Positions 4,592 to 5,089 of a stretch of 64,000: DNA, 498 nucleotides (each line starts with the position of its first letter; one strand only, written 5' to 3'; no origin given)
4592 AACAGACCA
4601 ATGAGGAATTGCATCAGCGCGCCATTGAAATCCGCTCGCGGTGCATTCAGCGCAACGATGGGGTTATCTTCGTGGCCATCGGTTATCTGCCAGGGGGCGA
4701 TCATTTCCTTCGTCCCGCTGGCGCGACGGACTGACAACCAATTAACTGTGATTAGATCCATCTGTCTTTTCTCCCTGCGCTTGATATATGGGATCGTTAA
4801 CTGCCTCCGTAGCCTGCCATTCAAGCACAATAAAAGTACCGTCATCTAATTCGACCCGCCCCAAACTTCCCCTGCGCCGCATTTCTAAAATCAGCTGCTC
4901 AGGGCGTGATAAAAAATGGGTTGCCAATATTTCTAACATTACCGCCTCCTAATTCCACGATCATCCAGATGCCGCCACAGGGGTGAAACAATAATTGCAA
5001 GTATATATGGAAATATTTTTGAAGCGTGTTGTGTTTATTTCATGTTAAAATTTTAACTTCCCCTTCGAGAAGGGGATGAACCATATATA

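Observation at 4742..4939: Unannotated 65-aa ORF with strong SD, overlapping the cse1 start, directly downstream of the psi-spacer target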

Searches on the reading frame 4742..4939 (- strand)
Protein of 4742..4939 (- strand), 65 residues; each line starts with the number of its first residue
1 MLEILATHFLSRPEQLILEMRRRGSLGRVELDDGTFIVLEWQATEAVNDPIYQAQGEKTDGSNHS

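Call 8: search_protein_families(library=pfam, proteins=[window:4742-4939:-], max_evalue=1)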
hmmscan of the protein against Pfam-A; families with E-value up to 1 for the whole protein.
window:4742-4939:- (65 aa): 0 families

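Call 9: search_protein_families(library=ncbifam, proteins=[window:4742-4939:-], max_evalue=1)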
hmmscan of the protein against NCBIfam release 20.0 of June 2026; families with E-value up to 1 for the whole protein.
window:4742-4939:- (65 aa): 0 families

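Call 10: find_homologous_proteins(query=window:4742-4939:-, max_evalue=0.01)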
Query window:4742-4939:- (65 aa): 2 proteins with E <= 0.01 among 3 candidates.
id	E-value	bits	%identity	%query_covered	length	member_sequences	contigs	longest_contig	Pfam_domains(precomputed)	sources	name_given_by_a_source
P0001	2.8e-35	136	100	100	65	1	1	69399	-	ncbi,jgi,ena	-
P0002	9.5e-19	84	65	100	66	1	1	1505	-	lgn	-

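Call 22: find_encoding_contigs(protein=P0002, flank=5000)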
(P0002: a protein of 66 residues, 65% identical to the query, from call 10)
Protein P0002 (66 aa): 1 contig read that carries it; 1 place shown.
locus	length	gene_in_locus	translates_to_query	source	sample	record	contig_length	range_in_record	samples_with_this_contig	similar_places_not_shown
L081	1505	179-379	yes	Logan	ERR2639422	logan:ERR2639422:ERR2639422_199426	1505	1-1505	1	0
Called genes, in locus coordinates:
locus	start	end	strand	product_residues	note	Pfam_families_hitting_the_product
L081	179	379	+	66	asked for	-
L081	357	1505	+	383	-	?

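Call 23: find_encoding_contigs(protein=P0001, flank=3000, max_places=3)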
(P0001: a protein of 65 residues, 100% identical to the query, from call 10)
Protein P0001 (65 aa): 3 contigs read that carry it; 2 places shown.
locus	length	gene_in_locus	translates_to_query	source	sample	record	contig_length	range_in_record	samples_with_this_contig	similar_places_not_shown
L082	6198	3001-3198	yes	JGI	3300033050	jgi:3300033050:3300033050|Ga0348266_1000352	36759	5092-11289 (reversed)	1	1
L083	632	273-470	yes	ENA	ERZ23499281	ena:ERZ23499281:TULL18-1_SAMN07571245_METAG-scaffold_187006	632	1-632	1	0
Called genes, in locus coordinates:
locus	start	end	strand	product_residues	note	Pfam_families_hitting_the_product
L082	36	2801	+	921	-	PF18019:Cas3_HD, PF00270:DEAD (faint), PF00271:Helicase_C (faint), PF22590:Cas3-like_C_2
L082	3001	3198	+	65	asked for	-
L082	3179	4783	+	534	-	PF09481:CRISPR_Cse1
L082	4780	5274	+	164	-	PF09485:CRISPR_Cse2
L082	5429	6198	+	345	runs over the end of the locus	PF09344:Cas_CT1975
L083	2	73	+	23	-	?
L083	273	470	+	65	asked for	-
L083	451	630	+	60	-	?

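Call 28: find_homologous_proteins(query=A1, max_evalue=1)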
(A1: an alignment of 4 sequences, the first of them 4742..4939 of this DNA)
Query A1 (4 sequences) (65 aa, profile of the alignment): 7 proteins with E <= 1 among 14 candidates.
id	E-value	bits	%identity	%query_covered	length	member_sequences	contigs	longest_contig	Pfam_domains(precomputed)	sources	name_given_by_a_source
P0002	5.6e-36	140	65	100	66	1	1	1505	-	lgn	-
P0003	3.1e-35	137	64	94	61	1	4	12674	-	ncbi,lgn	-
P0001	1.7e-32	129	100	100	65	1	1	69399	-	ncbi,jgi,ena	-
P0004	5.2e-32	127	70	94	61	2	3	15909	-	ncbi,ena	-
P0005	1.0e-30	123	70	94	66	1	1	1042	-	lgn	-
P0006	6.4e-28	114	51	82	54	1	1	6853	-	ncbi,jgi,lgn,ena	-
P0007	1.5e-25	106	72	94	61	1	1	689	-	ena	-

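Call 35: search_protein_families(library=padloc, proteins=[P0001, P0002, P0004, P0006], max_evalue=1)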
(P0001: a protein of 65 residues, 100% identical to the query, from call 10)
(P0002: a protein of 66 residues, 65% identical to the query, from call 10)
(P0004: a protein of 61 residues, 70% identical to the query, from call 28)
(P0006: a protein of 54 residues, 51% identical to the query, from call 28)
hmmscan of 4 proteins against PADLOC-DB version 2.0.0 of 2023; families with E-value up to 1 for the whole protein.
P0001 (65 aa): 0 families

P0002 (66 aa): 0 families

P0004 (61 aa): 0 families

P0006 (54 aa): 0 families

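Call 36: search_protein_families(library=phrogs, proteins=[P0001, P0002, P0004, P0006], max_evalue=1)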
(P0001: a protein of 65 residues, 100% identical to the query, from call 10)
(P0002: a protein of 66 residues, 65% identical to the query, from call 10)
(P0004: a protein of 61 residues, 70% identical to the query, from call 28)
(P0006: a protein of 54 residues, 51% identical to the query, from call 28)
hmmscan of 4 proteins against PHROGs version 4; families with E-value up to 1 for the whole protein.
P0001 (65 aa): 1 family
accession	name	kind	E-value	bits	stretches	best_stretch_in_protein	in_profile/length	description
phrog_33703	-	lysis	0.15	13.1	1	8-47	37-71/76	endolysin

P0002 (66 aa): 1 family
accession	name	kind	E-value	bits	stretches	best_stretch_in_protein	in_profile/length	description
phrog_33703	-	lysis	0.06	14.4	1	7-47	36-71/76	endolysin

P0004 (61 aa): 1 family
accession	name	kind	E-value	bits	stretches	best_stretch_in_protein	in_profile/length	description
phrog_33703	-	lysis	0.091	13.8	1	7-48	36-72/76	endolysin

P0006 (54 aa): 0 families

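Call 42: search_dna_similar(query=window:4745-4939:-, collection=phages, mode=protein, max_evalue=10)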
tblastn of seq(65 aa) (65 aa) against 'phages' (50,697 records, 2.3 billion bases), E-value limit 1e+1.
No match.

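Call 43: search_dna_similar(query=window:4745-4939:-, collection=plasmids, mode=protein, max_evalue=10)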
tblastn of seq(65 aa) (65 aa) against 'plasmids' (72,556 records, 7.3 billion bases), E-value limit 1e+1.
Records with a match: 6; places in all: 6; records where one place covers at least 80% of the query: 0.
Best place of each record, by identity: <60% 6.
By first word of the organism name: Phaeobacter 2; Sinorhizobium 1; Streptomyces 1; Massilia 1; Yoonia 1.
By predicted mobility (MOB-suite, as given by PLSDB): non-mobilizable 5; conjugative 1.
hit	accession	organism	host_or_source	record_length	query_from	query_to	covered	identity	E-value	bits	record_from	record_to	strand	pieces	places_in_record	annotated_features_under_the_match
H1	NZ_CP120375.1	Sinorhizobium garamanticum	Argyrolobium uniflorum,Cell culture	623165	7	43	57%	43.9%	6e+0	31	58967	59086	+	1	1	none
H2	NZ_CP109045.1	Streptomyces halstedii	-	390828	3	44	65%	35.7%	1e+1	30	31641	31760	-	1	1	hypothetical protein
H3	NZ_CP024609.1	Massilia violaceinigra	cell culture,Tianshan glacier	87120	9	31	35%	56.5%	5e+0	31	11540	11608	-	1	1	hypothetical protein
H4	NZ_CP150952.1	Yoonia sp. BS5-3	cell culture,Marine algae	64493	30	57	43%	42.9%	3e+0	32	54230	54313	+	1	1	TnsA endonuclease N-terminal domain-containing protein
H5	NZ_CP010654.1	Phaeobacter inhibens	cell culture,zooplankton aquaculture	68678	30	57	43%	42.9%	3e+0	32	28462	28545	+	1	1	TnsA endonuclease N-terminal domain-containing protein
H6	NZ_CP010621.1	Phaeobacter inhibens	cell culture,cleaning system aquaculture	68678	30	57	43%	42.9%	3e+0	32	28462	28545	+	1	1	TnsA endonuclease N-terminal domain-containing protein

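Call 44: search_solved_structures(query=A2, max_evalue=10)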
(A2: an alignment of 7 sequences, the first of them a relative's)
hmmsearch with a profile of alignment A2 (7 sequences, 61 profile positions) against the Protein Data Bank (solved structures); distinct sequences matched with E-value up to 10: 2.
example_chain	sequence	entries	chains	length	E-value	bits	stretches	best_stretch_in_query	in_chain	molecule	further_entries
8ewu_A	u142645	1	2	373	1.1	12.2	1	20-45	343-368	GDP-L-fucose synthase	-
8otz_G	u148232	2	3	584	1.8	11.5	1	7-21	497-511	Chromosome 7 open reading frame 31 | Sperm associated microtubule inner protein 4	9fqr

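Call 45: find_encoding_contigs(protein=P0004, flank=4000, max_places=3)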
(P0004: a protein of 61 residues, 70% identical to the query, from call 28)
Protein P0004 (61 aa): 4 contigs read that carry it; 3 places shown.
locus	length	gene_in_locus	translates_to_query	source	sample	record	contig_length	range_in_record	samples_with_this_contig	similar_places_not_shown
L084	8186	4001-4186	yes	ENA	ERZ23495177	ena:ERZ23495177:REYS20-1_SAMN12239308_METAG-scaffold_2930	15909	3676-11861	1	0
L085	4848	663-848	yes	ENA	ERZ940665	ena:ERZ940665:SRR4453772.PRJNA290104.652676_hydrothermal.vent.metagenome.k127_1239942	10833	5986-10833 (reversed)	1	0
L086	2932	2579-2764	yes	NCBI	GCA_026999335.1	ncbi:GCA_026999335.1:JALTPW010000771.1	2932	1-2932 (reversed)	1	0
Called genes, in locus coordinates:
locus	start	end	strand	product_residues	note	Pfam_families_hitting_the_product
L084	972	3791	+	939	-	PF18019:Cas3_HD, PF00270:DEAD (faint), PF22590:Cas3-like_C_2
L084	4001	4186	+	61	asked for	-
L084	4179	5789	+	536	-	PF09481:CRISPR_Cse1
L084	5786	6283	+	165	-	PF09485:CRISPR_Cse2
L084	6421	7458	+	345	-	PF09344:Cas_CT1975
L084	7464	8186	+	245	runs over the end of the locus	PF09704:Cas_Cas5d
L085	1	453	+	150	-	?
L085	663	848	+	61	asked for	-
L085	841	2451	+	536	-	PF09481:CRISPR_Cse1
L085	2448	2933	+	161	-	PF09485:CRISPR_Cse2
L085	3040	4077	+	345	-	PF09344:Cas_CT1975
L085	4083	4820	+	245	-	PF09704:Cas_Cas5d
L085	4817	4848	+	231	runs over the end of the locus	PF08798:CRISPR_assoc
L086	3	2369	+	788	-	?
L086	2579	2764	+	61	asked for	-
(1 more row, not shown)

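Call 46: find_encoding_contigs(protein=P0005, flank=2000, max_places=2)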
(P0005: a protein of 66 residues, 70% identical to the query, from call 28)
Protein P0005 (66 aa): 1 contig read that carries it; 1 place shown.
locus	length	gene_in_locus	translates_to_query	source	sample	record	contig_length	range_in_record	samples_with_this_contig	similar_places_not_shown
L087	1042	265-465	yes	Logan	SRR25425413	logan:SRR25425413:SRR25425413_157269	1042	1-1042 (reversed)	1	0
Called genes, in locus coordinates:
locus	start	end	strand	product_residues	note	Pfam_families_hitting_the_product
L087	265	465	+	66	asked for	-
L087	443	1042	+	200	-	?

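Call 47: find_encoding_contigs(protein=P0007, flank=2000, max_places=2)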
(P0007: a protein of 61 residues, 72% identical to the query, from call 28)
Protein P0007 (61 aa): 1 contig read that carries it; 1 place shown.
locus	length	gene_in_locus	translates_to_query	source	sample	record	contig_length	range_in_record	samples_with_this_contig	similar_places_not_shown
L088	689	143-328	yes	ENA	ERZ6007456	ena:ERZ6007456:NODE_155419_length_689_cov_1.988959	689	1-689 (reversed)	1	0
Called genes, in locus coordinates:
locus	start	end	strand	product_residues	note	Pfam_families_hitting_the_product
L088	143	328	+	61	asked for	-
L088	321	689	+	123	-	?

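Call 49: predict_structure(alignment_id=A2)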
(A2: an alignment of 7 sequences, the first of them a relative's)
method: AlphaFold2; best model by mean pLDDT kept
length: 65 residues; sequences in the alignment: 7
mean_pLDDT: 76.0   pTM: 0.51
mean pLDDT of the five models: 76.0, 75.5, 75.3, 75.1, 74.2
residues with pLDDT >= 90: 18; 70-90: 24; 50-70: 14; < 50: 9
segments of 3 or more residues with pLDDT < 50: 57-65
pLDDT, mean of each block of 10 residues (from residue 1): 89 89 89 92 62 51 44
secondary structure, 60 per line:
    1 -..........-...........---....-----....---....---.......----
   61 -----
elements in order: E2-5 H6-11 H13-23 E27-30 E36-39 H43-46 H50-56

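Call 50: search_protein_representatives(alignment_id=A2)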
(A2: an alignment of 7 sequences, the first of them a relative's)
Query: 7 sequences, 61 profile positions. Proteins with E-value up to 0.001 (for the whole library): 11; up to 1e-10: 4; up to 1e-30: 1. The best 11 are listed.
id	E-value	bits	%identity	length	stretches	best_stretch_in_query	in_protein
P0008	2.8e-38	145.5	-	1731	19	19-46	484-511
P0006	1.7e-26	107.8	-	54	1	1-54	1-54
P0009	8.5e-21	89.5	-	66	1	1-61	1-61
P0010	2.2e-20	88.2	-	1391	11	10-42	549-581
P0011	1.1e-08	50.7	-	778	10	24-45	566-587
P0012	1.8e-07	46.8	-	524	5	22-42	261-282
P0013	8.1e-06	41.5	-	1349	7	24-53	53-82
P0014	1.6e-05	40.5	-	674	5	23-46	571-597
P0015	4.0e-04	36.1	-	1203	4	17-59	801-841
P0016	5.0e-04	35.8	-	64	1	4-54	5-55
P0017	8.2e-04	35.1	-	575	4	32-54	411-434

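Call 53: search_protein_families(library=pfam, proteins=[P0008, P0010, P0011, P0012, P0013, P0014, P0015, P0016, P0017], max_evalue=0.01)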
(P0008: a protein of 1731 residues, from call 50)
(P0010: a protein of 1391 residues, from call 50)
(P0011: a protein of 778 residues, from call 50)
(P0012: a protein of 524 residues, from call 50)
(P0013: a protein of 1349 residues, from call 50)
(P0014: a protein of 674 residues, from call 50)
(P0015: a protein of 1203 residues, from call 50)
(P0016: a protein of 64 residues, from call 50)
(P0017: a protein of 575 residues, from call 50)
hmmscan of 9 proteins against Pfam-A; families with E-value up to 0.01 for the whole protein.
P0008 (1731 aa): 5 families
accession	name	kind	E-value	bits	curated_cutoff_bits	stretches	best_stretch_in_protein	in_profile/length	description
PF00677.23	Lum_binding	-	1.5e-28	99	27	0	895-938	17-63/86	Lumazine binding domain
PF23607.1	WZC_N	-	5.7e-27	94.7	27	0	478-518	66-106/110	Tyrosine-protein kinase Wzc, N-terminal domain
PF07177.19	Neuralized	-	8.5e-13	48.9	23.3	0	895-925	6-36/149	Neuralized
PF19708.4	DUF6205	-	0.0002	22.1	27.3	0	67-120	71-112/141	Family of unknown function (DUF6205)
PF24144.1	Phage_tudor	-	0.0039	17.5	27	0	91-111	18-38/90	Phage tudor domain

P0010 (1391 aa): 11 families
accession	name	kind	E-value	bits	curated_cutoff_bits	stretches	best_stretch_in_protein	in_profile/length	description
PF23194.1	NOMO_5th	-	4.7e-29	101.1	27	0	653-717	2-70/89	NOMO fifth transthyretin-like domain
PF13620.12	CarboxypepD_reg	-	5.5e-23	81.6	32.3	1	1308-1358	2-53/82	Carboxypeptidase regulatory-like domain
PF00379.29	Chitin_bind_4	-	2e-15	57.3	25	0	591-627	24-58/66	Insect cuticle protein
PF18079.6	AglB_L1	-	7.1e-13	48.9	23.6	0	661-743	10-82/87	Archaeal glycosylation protein B long peripheral domain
PF13750.12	Big_3_3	-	2.1e-12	47.4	27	0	783-834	11-60/157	Bacterial Ig-like domain (group 3)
PF23288.1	KOW6_SPT5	-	8.3e-11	42.1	27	0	147-166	22-41/55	Transcription elongation factor SPT5, sixth KOW domain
PF21307.2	Glyco_hydro_95_C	-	1.3e-10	42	27.6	0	421-478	19-76/94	Glycoside hydrolase family 95, C-terminal domain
PF23607.1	WZC_N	-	5.2e-09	36.9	27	0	967-1005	60-97/110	Tyrosine-protein kinase Wzc, N-terminal domain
PF18678.6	AOC_like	-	2e-06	27.9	25.9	0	568-603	64-99/123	Allene oxide cyclase barrel like domain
PF22893.2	ULD_2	-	5.5e-05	23.7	24.5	0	875-908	44-77/85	Ubiquitin-like domain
PF23990.1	PilB3_N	-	0.0038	17.8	27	0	250-278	63-91/101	PilB3-like, N-terminal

P0011 (778 aa): 4 families
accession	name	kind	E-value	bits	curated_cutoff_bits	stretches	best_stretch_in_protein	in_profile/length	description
PF21986.1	AH_C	-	3.1e-06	27.6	27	0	199-212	84-97/123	Allophanate hydrolase C-terminal domain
PF15660.11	Imm75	-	5e-06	27.1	25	0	249-284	38-73/84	Putative Immunity protein 75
PF14416.11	PMR5N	-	5.9e-05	23.7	29.2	0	626-636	4-14/55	PMR5 N terminal Domain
PF08553.16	VID27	-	0.00012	21.7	22.1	0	545-581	170-205/356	VID27 C-terminal WD40-like domain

P0012 (524 aa): 2 families
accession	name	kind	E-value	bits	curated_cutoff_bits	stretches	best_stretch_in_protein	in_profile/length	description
PF04500.22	FLYWCH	-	4.9e-11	43.1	23.6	2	67-123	2-62/62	FLYWCH zinc finger domain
PF12024.13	DUF3512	-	0.0037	17.5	23.4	0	25-66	136-177/186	Domain of unknown function (DUF3512)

P0013 (1349 aa): 4 families
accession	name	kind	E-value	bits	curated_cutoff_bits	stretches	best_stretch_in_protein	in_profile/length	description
PF23607.1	WZC_N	-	5.7e-16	59.3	27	0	990-1065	33-102/110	Tyrosine-protein kinase Wzc, N-terminal domain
PF25531.1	GYF_ATXR3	-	1.6e-07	32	27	0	788-804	9-25/48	Histone-lysine N-methyltransferase ATXR3, GYF domain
PF06004.18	DUF903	-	0.00013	22.3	27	0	1127-1151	21-45/49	Bacterial protein of unknown function (DUF903)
PF23307.1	SAM_KIDINS220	-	0.0007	19.8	27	0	453-484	20-51/90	Kinase D-interacting substrate of 220 kDa-like, SAM domain-like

P0014 (674 aa): 2 families
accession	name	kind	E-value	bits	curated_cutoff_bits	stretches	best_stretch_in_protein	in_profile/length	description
PF04500.22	FLYWCH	-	5.5e-07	30.1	23.6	0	537-593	2-60/62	FLYWCH zinc finger domain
PF20606.3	DUF6799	-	0.00058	20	26.8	0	192-224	22-55/63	Domain of unknown function (DUF6799)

P0015 (1203 aa): 3 families
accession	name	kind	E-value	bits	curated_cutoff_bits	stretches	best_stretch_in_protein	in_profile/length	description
PF25158.1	ABCA11_C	-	9.7e-08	32.2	27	0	870-896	10-36/55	ABC transporter A family member 11-like, C-terminal domain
PF09559.15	Cas6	-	0.00027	21.4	26.7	0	829-893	32-97/191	Cas6 Crispr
PF20579.4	LapA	-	0.00029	21.6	27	0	882-920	34-72/99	LapA domain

P0016 (64 aa): 0 families

P0017 (575 aa): 7 families
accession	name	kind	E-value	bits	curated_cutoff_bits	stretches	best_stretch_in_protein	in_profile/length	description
PF00041.27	fn3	-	2.7e-20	72.8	25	3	491-571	2-82/84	Fibronectin type III domain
PF21910.2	GH85_C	-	6.3e-12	46.2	27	0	325-361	18-54/95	GH85 endohexosaminidases, C-terminal domain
PF22433.2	MtxA_IG-like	-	1.6e-07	31.5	26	0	328-379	16-66/83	Magnetotaxis protein MtxA, Immunoglobulin-like domain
PF07495.19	Y_Y_Y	-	3.9e-06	27.1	26.6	0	356-381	27-50/65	Y_Y_Y domain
PF01018.28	GTP1_OBG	-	9.7e-06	25.7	27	0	243-346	34-132/155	GTP1/OBG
PF23916.1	TIM-barrel_EndoS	-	0.0041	17.3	27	0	487-534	43-90/238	Endo-beta-N-acetylglucosaminidase EndoS TIM-barrel domain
PF16656.11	Pur_ac_phosph_N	-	0.0049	17.8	30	0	224-281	2-60/93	Purple acid Phosphatase, N-terminal domain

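Call 55: find_encoding_contigs(protein=P0016, flank=5000, max_places=4)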
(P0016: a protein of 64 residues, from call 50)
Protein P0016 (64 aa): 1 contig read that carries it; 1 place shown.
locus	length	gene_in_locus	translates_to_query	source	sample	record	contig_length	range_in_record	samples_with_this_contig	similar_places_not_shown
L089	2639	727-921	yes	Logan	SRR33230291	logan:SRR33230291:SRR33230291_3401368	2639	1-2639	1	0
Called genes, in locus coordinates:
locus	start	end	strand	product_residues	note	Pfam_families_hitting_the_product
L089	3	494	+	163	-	?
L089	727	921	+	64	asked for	-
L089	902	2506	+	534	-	PF09481:CRISPR_Cse1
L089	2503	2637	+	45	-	?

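Call 56: find_encoding_contigs(protein=P0009, flank=5000, max_places=4)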
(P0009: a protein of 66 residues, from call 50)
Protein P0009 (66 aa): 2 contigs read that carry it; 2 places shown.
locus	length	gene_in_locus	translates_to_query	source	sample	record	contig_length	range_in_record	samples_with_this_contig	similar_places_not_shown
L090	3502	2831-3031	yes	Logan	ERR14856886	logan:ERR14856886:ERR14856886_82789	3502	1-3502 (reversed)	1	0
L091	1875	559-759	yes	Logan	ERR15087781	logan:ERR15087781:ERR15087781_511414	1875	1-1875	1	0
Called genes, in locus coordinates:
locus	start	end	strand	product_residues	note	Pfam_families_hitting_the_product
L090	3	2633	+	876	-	?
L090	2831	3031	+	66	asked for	-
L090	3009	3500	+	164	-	?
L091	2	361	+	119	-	?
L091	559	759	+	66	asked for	-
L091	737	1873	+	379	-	?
